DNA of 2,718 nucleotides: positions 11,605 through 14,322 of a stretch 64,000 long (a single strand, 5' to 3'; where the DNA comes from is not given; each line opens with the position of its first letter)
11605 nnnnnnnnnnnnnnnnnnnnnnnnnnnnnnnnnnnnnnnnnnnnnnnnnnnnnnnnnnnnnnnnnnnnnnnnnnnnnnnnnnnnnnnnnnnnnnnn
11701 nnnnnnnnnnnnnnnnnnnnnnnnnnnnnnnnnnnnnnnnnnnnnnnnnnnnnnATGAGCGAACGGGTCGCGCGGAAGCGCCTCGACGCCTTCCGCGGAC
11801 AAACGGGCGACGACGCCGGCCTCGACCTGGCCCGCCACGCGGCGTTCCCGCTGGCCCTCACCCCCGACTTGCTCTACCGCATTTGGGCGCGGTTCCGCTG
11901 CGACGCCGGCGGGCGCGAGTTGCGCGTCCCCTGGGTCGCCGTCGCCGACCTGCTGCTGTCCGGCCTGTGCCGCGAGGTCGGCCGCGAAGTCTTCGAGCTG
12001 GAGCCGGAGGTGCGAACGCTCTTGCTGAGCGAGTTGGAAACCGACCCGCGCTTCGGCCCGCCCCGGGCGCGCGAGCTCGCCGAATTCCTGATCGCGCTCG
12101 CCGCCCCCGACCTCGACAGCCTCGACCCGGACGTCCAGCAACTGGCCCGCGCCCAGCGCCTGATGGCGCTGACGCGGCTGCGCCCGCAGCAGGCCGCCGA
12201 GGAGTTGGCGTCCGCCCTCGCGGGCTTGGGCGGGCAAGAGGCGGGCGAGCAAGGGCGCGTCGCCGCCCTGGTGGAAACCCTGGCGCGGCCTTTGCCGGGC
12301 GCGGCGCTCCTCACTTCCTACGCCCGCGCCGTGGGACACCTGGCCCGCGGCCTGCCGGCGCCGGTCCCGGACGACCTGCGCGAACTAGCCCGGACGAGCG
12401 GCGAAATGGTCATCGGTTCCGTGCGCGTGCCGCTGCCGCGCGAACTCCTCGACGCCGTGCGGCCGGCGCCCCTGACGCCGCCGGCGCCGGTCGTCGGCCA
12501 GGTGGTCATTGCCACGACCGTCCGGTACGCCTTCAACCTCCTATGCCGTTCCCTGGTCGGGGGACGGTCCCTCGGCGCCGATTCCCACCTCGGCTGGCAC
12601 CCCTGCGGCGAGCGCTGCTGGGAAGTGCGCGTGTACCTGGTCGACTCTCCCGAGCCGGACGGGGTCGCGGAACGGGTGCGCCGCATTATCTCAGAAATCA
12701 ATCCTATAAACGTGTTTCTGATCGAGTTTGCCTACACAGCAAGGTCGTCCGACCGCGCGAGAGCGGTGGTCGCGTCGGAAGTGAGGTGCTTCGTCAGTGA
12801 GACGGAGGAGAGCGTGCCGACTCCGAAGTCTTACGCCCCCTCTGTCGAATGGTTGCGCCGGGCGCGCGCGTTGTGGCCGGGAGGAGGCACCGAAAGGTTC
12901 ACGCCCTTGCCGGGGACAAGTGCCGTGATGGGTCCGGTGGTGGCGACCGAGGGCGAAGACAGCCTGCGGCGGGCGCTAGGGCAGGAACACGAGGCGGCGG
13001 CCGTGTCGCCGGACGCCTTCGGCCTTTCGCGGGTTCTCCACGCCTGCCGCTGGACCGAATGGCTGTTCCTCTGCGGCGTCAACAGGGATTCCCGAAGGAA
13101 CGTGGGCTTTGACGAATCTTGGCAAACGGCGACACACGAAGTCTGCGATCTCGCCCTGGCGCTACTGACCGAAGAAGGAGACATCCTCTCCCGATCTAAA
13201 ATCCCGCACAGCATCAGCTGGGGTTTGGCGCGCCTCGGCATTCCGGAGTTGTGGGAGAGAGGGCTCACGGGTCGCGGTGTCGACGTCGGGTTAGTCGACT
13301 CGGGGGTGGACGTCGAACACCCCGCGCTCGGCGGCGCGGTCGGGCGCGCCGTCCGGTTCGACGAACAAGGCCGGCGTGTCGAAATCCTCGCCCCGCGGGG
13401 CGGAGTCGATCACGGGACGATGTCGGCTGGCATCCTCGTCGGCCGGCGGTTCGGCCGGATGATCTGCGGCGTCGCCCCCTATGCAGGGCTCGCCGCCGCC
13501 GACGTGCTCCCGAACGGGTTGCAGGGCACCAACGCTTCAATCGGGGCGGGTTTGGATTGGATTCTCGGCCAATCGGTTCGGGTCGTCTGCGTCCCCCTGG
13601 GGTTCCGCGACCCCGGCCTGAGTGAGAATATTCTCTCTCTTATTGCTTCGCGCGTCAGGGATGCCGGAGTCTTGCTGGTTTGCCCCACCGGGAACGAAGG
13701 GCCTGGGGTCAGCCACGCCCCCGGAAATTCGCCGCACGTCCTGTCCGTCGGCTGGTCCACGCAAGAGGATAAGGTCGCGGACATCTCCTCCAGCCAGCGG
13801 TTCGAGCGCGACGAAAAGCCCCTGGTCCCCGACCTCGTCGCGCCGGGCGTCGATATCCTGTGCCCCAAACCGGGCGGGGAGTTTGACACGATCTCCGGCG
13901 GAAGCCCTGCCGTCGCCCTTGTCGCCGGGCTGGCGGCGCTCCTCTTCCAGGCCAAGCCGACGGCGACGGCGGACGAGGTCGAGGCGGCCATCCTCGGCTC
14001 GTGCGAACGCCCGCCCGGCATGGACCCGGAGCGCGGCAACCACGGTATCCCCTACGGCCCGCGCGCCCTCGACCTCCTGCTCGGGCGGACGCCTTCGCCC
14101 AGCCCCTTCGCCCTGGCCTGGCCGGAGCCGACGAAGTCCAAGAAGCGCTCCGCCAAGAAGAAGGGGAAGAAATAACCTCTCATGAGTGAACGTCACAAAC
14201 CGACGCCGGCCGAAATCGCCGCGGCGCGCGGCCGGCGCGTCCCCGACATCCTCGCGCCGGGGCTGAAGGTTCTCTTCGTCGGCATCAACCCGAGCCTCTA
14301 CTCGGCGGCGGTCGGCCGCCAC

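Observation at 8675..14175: Four-gene MoxR AAA+ / vWA / subtilase operon with a degenerate-P-loop adaptor: candidate NTP-dependent conflict (defence) system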

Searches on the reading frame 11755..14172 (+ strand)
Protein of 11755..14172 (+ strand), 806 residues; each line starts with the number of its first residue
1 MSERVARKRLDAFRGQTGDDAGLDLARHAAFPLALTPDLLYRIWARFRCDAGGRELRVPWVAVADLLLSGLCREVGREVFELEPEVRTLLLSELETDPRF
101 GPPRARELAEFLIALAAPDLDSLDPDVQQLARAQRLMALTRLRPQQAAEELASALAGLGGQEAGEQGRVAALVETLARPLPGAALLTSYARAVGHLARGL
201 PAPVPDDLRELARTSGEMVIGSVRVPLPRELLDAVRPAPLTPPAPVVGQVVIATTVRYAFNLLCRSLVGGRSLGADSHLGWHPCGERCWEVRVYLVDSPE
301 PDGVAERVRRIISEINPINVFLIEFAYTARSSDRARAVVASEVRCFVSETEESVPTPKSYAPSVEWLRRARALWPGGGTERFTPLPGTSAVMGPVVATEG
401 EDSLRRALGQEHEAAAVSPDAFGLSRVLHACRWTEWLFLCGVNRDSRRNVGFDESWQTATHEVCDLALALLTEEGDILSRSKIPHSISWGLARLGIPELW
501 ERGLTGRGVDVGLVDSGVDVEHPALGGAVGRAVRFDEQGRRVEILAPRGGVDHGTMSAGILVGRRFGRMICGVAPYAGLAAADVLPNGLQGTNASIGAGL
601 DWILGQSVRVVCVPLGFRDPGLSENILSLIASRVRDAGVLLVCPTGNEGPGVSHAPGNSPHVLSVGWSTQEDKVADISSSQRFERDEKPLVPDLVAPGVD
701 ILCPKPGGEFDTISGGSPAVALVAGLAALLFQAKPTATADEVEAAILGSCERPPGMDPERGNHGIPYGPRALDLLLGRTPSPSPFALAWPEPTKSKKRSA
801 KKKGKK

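Call 5: search_protein_families(library=pfam, proteins=[window:11755-14172:+], max_evalue=0.1)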
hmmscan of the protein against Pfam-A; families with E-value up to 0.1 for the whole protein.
window:11755-14172:+ (806 aa): 2 families
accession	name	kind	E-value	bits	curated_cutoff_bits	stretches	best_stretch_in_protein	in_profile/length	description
PF00082.27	Peptidase_S8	-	5.8e-32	111.6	21.8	1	506-750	1-273/288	Subtilase family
PF12279.13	DUF3619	-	0.027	15.3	22.2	0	118-186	15-84/130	Protein of unknown function (DUF3619)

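Call 6: search_protein_families(library=padloc, proteins=[window:11755-14172:+], max_evalue=0.1)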
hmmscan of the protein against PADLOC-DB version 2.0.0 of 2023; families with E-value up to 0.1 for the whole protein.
window:11755-14172:+ (806 aa): 1 family
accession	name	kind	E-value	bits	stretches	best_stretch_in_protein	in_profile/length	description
PDLC03014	subtilase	-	8.4e-16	56.4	1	502-756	167-381/391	-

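Call 9: search_protein_families(library=ncbifam, proteins=[window:11755-14172:+], max_evalue=0.1)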
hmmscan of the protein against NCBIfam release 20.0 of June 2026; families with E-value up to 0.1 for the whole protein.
window:11755-14172:+ (806 aa): 7 families
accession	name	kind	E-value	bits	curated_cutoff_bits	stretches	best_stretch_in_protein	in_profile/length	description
TIGR03921.1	T7SS_mycosin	equivalog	8.6e-23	81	278.75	1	496-761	3-275/353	type VII secretion-associated serine protease mycosin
NF049966.1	QH_SP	equivalog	5.8e-14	52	165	1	511-746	2-207/219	subtilisin-like serine protease QhpE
TIGR03895.1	protease_PatA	subfamily_domain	2.9e-11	42.9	421.05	1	620-747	71-197/606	PatA/PatG family cyanobactin maturation protease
NF040809.1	germ_prot_CspBA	exception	1.3e-09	36.3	1250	1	679-733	993-1047/1099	bifunctional germination protease/germinant receptor pseudoprotease CspBA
NF051851.1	AtpSerPepEprS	equivalog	3.5e-05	22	1700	1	476-529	36-89/988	autotransporter serine peptidase EprS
NF040808.2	CspC_non_triad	exception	0.00075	18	675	1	661-731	429-498/556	bile acid germinant receptor pseudoprotease CspC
NF033595.1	denti_PrtP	equivalog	0.058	12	300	1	636-731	364-457/606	dentilisin complex serine proteinase subunit PrtP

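Call 20: search_solved_structures(query=window:11755-14172:+, max_evalue=0.001, show_alignments=2)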
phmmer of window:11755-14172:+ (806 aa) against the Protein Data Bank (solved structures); distinct sequences matched with E-value up to 0.001: 145 (the best 60 are shown).
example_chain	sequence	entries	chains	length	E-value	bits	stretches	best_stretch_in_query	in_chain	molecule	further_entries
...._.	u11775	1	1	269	6.5e-23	84.3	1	485-738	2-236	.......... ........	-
1c9j_A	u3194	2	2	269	2.6e-22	82.3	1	485-738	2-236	SERINE PROTEASE | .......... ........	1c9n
1mpt_A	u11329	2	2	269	2.8e-22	82.2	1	485-737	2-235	M-PROTEASE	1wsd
1q5p_A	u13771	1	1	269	2.9e-22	82.1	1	485-738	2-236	Serine protease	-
1ah2_A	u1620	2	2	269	4.9e-22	81.3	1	485-738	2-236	SERINE PROTEASE PB92 | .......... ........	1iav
1gci_A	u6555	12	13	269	5.8e-22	81.1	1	485-738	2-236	SUBTILISIN | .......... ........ | SAVINASE (TM)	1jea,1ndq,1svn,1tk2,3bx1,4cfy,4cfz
5arb_A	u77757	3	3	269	1.4e-21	79.8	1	485-738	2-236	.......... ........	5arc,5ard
1c9m_A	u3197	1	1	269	1.6e-21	79.6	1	485-738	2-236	SERINE PROTEASE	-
5gl8_A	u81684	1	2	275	1.9e-21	79.4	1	486-743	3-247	Subtilisin NAT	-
3vyv_A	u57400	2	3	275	2.3e-21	79.1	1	486-743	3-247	Subtilisin NAT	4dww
1st3_A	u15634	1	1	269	3.9e-21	78.4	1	486-738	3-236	SUBTILISIN BL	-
7y6m_C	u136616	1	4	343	4.3e-21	78.2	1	484-737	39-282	Intracellular serine protease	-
1mee_A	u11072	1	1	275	4.5e-21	78.2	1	486-743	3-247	MESENTERICOPEPTIDASE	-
6o44_A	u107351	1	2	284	5.1e-21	78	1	486-743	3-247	Nattokinase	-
3afg_A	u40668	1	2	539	7.3e-21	77.5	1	491-750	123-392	Subtilisin-like serine protease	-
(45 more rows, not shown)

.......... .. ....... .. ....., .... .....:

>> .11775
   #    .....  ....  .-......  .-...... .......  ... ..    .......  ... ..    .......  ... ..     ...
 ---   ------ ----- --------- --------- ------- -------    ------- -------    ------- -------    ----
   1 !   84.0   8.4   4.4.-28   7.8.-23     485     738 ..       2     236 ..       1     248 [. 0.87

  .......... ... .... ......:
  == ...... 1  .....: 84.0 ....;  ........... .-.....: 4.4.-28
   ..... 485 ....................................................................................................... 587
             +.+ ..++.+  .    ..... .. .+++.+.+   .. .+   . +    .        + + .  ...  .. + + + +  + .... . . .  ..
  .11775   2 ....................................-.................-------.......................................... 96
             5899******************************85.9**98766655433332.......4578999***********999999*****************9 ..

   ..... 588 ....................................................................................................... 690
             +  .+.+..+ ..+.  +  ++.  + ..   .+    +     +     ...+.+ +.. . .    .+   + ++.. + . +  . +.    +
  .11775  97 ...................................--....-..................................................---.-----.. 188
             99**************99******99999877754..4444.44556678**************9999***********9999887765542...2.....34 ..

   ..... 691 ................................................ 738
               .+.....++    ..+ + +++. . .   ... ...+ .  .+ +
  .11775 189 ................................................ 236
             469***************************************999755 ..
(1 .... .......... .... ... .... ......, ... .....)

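Call 27: search_protein_families(library=pfam, alignment_id=A2, max_evalue=0.001)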
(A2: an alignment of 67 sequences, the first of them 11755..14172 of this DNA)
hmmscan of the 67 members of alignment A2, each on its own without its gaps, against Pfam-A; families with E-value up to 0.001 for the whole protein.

A. member 1, window:11755-14172:+ (806 aa): 1 family
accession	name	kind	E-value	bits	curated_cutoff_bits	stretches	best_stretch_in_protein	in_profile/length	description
PF00082.27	Peptidase_S8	-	5.8e-32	111.6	21.8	1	506-750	1-273/288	Subtilase family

B. families by the number of members that match (of 67 scanned): 107 families (the first 25 are shown)
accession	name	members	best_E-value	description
PF03781.23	FGE-sulfatase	13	1.8e-59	Sulfatase-modifying factor enzyme 1-like domain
PF12770.12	CHAT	9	9e-26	CHAT domain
PF13458.12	Peripla_BP_6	5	6.2e-38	Periplasmic binding protein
PF00072.30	Response_reg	5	1.6e-30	Response regulator receiver domain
PF01094.35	ANF_receptor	5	3.6e-17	Receptor family ligand binding region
PF14516.12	AAA_35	4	1.8e-156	AAA-like domain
PF13433.12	Peripla_BP_5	4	6.8e-10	Periplasmic binding protein domain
PF05226.16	CHASE2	3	1e-63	CHASE2 domain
PF00656.27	Peptidase_C14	3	3.9e-26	Caspase domain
PF00400.38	WD40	2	7.3e-87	WD domain, G-beta repeat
PF25174.1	Beta-prop_THOC3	2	1.1e-77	THOC3 beta-propeller domain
PF25173.1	Beta-prop_WDR3_1st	2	2e-76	WDR3 first beta-propeller domain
PF24814.1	WD40_Prp19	2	1.8e-62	Prp19 WD40 domain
PF24817.1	WD40_WDHD1_1st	2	8.7e-58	WDHD1 first WD40 domain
PF25168.1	Beta-prop_WDR36-Utp21_2nd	2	2.4e-57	WDR36/Utp21 second beta-propeller domain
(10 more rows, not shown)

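Call 49: predict_structure(alignment_id=A4)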
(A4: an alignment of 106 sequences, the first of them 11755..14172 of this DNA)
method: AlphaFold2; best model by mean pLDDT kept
length: 806 residues; sequences in the alignment: 106
mean_pLDDT: 63.3   pTM: 0.54
mean pLDDT of the five models: 63.3, 63.1, 62.5, 62.0, 61.1
residues with pLDDT >= 90: 186; 70-90: 87; 50-70: 280; < 50: 253
segments of 3 or more residues with pLDDT < 50: 70-82, 136-148, 158-160, 175-181, 236-259, 269-276, 279-281, 286-289, 314-427, 438-452, 473-484, 649-651, 680-687
pLDDT, mean of each block of 10 residues (from residue 1): 67 73 65 52 57 55 52 43 55 61 61 56 60 49 43 50 51 45 59 64 68 61 57 50 36 44 50 45 47 52 57 42 32 33 35 31 33 34 32 30 39 35 45 50 42 55 58 45 66 96 98 94 94 92 70 89 92 97 75 84 96 81 69 88 71 58 91 78 49 89 92 92 98 98 97 88 94 97 74 58 60
secondary structure, 60 per line:
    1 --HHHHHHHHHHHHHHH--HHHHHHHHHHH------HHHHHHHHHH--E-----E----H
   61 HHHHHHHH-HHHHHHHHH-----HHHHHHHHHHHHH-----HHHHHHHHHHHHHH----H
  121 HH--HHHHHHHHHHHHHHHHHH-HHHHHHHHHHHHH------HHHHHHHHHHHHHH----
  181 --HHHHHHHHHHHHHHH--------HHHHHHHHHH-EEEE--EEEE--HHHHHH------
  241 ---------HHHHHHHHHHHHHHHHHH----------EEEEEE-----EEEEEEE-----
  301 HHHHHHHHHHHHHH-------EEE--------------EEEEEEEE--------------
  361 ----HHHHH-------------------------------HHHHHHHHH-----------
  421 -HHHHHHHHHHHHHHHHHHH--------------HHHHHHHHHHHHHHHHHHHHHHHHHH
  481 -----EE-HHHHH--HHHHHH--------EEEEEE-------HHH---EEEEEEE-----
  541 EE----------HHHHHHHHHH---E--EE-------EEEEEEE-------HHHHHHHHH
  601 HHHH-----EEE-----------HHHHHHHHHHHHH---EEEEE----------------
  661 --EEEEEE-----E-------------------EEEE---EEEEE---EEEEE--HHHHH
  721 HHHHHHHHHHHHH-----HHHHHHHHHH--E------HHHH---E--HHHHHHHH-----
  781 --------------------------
elements in order (helices of 4 or more, strands of 3 or more residues): H3-17 H20-30 H37-46 H60-68 H70-78 H84-96 H102-115 H125-142 H144-156 H163-176 H183-197 H206-215 E217-220 E223-226 H229-234 H250-267 E278-283 E289-295 H301-314 E322-324 E339-346 H365-369 H401-409 H422-440 H455-480 H489-493 H496-501 E510-515 E529-535 H553-562 E578-584 H592-604 E610-612 H624-636 E640-644 E663-668 E694-697 E701-705 E709-713 H716-733 H739-748 H758-761 H768-775

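Call 59: fold_search(model_id=the predicted structure, library=pdb)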
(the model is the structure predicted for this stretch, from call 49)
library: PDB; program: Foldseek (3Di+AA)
matches with E <= 10: 902; with E <= 0.001: 315
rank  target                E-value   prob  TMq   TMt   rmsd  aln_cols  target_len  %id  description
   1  1ak9                  2.2e-20  1.00  0.31  0.88   2.8       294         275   28  SUBTILISIN MUTANT 8321 (released 1997-11-12)
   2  1c9j                  2.5e-20  1.00  0.31  0.90   2.6       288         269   28  BACILLUS LENTUS SUBTILISIN K27R/N87S/V104Y/N123S/T274A VARIANT (released 1999-10-06)
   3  1mpt                  3.3e-20  1.00  0.31  0.89   2.8       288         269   29  CRYSTAL STRUCTURE OF A NEW ALKALINE SERINE PROTEASE (M-PROTEASE) FROM BACILLUS SP. KSM-K16 (released 1994-06-22)
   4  2sni_E                3.5e-20  1.00  0.31  0.87   2.8       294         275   27  STRUCTURAL COMPARISON OF TWO SERINE PROTEINASE-PROTEIN INHIBITOR COMPLEXES. EGLIN-C-SUBTILISIN CARLSBERG AND CI-2-SUBT (released 1988-09-07)
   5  1ubn                  3.7e-20  1.00  0.32  0.89   2.7       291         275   27  SELENOSUBTILISIN BPN (released 1999-06-08)
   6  1mee_A                3.9e-20  1.00  0.32  0.90   2.5       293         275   28  THE COMPLEX BETWEEN THE SUBTILISIN FROM A MESOPHILIC BACTERIUM AND THE LEECH INHIBITOR EGLIN-C (released 1992-10-15)
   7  1v5i_A                4.4e-20  1.00  0.31  0.87   2.9       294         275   28  Crystal structure of serine protease inhibitor POIA1 in complex with subtilisin BPN' (released 2005-03-08)
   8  1y4d_E                6.1e-20  1.00  0.31  0.88   2.7       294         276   27  Crystal structure of the complex of subtilisin BPN' with chymotrypsin inhibitor 2 M59R/E60S mutant (released 2005-05-17)
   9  5arb                  6.1e-20  1.00  0.31  0.88   2.8       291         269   29  Cooperative bio-metallic selectivity in a tailored protease enables creation of a C-C cross-coupling Heckase (released 2016-09-14)
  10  1s01                  6.4e-20  1.00  0.31  0.88   2.7       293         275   28  LARGE INCREASES IN GENERAL STABILITY FOR SUBTILISIN BPN(PRIME) THROUGH INCREMENTAL CHANGES IN THE FREE ENERGY OF UNFOLDI (released 1990-10-15)
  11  1sud                  6.4e-20  1.00  0.31  0.88   2.7       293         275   27  CALCIUM-INDEPENDENT SUBTILISIN BY DESIGN (released 1994-01-31)
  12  8h7o                  6.4e-20  1.00  0.31  0.86   2.6       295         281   28  Crystal structure of aqualigase (released 2023-11-01)
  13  1au9                  7.6e-20  1.00  0.31  0.88   2.7       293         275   28  SUBTILISIN BPN' MUTANT 8324 IN CITRATE (released 1997-12-31)
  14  1st3                  9.6e-20  1.00  0.31  0.89   2.7       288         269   29  THE CRYSTAL STRUCTURE OF THE BACILLUS LENTUS ALKALINE PROTEASE, SUBTILISIN BL, AT 1.4 ANGSTROMS RESOLUTION (released 1994-01-31)
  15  1a2q                  9.6e-20  1.00  0.31  0.87   3.0       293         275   26  SUBTILISIN BPN' MUTANT 7186 (released 1998-04-29)
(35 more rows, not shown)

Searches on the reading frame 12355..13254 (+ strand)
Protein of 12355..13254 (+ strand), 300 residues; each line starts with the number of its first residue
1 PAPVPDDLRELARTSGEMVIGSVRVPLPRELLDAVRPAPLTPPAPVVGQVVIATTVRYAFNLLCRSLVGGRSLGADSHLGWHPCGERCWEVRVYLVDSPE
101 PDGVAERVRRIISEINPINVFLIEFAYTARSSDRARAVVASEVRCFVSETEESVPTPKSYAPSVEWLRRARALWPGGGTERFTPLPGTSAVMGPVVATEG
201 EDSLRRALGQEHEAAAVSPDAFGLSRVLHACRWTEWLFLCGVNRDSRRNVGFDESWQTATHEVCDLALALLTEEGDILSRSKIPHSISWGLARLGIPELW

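Call 8: search_protein_families(library=pfam, proteins=[window:12355-13254:+], max_evalue=10)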
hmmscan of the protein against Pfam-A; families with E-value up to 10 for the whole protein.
window:12355-13254:+ (300 aa): 0 families

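Call 60: search_protein_representatives(protein=window:12427-13224:+)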
Query: 266 residues. Proteins with E-value up to 0.001 (for the whole library): 1; up to 1e-10: 1; up to 1e-30: 1. The best 1 are listed.
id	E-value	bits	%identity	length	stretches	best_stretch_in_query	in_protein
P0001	6.3e-176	600.0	100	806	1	1-266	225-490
